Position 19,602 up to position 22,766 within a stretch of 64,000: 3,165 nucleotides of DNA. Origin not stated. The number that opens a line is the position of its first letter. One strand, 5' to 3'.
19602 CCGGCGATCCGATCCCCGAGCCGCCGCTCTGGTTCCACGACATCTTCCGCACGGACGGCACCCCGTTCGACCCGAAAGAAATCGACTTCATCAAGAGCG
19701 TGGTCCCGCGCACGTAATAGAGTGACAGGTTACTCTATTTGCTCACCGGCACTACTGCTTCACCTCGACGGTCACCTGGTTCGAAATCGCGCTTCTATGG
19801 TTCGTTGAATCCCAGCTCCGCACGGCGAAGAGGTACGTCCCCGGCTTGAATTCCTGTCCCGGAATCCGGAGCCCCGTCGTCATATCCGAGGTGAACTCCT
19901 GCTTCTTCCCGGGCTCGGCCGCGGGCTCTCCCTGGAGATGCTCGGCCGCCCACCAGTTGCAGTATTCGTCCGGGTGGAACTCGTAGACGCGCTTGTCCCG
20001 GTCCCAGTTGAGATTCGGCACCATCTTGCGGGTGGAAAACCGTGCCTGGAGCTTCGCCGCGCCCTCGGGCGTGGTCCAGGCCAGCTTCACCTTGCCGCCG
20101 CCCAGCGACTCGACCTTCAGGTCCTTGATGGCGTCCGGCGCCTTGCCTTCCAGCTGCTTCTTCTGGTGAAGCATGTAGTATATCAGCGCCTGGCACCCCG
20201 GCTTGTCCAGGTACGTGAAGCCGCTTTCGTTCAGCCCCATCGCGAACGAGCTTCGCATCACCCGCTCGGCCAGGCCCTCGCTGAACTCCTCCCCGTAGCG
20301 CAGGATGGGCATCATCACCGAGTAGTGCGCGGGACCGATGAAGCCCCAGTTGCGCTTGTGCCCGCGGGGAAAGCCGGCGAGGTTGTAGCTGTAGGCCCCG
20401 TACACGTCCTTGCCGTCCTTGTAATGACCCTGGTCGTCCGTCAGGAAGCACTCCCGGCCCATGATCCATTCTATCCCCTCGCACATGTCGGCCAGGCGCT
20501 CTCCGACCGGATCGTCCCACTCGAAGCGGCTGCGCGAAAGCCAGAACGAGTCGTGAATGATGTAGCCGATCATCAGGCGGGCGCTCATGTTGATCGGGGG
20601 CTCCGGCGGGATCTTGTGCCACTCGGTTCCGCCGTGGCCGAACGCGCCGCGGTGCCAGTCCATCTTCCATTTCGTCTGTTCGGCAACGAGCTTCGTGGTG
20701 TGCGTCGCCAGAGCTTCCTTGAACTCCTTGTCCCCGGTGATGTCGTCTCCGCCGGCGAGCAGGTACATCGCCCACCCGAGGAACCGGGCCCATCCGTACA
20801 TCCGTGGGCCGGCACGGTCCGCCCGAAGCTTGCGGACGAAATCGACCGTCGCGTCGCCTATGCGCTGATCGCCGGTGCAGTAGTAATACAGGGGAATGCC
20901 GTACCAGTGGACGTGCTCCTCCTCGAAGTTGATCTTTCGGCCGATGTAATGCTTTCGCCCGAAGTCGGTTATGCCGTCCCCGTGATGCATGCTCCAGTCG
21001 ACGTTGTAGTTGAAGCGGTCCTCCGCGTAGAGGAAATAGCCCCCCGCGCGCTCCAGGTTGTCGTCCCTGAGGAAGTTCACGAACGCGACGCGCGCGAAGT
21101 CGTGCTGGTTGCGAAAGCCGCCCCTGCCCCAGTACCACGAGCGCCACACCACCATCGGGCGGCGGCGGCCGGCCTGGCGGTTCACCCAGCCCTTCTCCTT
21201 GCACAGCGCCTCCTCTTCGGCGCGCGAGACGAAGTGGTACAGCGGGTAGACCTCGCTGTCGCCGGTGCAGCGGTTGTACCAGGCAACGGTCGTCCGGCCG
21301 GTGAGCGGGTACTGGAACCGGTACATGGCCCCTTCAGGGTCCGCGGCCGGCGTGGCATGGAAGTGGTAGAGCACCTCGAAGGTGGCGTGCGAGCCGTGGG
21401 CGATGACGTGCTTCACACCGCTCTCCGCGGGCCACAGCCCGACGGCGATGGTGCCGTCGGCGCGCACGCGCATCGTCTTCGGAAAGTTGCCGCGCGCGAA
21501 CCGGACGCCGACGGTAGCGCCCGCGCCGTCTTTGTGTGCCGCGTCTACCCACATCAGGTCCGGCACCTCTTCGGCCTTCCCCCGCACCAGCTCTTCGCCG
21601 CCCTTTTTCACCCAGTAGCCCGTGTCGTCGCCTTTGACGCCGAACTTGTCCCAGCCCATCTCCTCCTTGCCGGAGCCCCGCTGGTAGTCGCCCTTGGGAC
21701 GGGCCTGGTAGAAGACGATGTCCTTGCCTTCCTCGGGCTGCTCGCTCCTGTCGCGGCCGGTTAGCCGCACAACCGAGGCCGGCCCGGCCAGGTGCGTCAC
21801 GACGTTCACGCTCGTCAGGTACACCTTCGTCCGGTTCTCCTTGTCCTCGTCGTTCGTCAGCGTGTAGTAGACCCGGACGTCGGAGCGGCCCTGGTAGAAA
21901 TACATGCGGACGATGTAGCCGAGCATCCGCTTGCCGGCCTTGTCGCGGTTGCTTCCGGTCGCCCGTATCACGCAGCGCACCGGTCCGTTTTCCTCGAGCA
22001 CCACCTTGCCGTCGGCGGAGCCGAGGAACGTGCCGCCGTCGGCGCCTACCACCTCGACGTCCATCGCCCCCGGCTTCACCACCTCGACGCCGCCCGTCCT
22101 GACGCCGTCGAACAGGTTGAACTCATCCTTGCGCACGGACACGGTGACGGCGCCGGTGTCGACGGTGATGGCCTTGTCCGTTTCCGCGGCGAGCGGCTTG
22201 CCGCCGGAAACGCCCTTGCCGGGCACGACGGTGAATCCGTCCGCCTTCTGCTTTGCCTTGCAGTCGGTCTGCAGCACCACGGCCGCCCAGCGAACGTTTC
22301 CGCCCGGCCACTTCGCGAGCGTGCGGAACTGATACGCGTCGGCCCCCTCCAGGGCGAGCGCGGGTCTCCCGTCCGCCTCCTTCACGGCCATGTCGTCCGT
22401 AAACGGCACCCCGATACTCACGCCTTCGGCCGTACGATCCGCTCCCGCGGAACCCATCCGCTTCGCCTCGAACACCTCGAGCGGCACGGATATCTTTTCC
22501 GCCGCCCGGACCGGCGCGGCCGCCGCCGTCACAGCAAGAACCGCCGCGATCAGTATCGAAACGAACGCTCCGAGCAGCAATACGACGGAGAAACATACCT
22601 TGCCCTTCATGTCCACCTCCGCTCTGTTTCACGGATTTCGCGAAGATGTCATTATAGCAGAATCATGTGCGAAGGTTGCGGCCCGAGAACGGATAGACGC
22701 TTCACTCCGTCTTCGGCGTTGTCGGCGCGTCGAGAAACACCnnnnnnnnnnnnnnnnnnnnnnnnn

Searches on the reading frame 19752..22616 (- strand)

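Call 51: search_protein_families(library=pfam, proteins=[window:19752-22616:-], max_evalue=0.001)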
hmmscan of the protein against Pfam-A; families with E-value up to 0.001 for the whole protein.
window:19752-22616:- (954 aa): 2 families
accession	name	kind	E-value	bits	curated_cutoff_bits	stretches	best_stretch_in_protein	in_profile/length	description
PF21345.3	PcRGLX_2nd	-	1.5e-14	54.3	23.5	1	144-261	4-130/360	PcRGLX-like protein central beta sandwich domain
PF19501.5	PcRGLX_1st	-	0.00045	20.4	22.1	0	60-121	13-74/83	PcRGLX-like N-terminal RIFT barrel domain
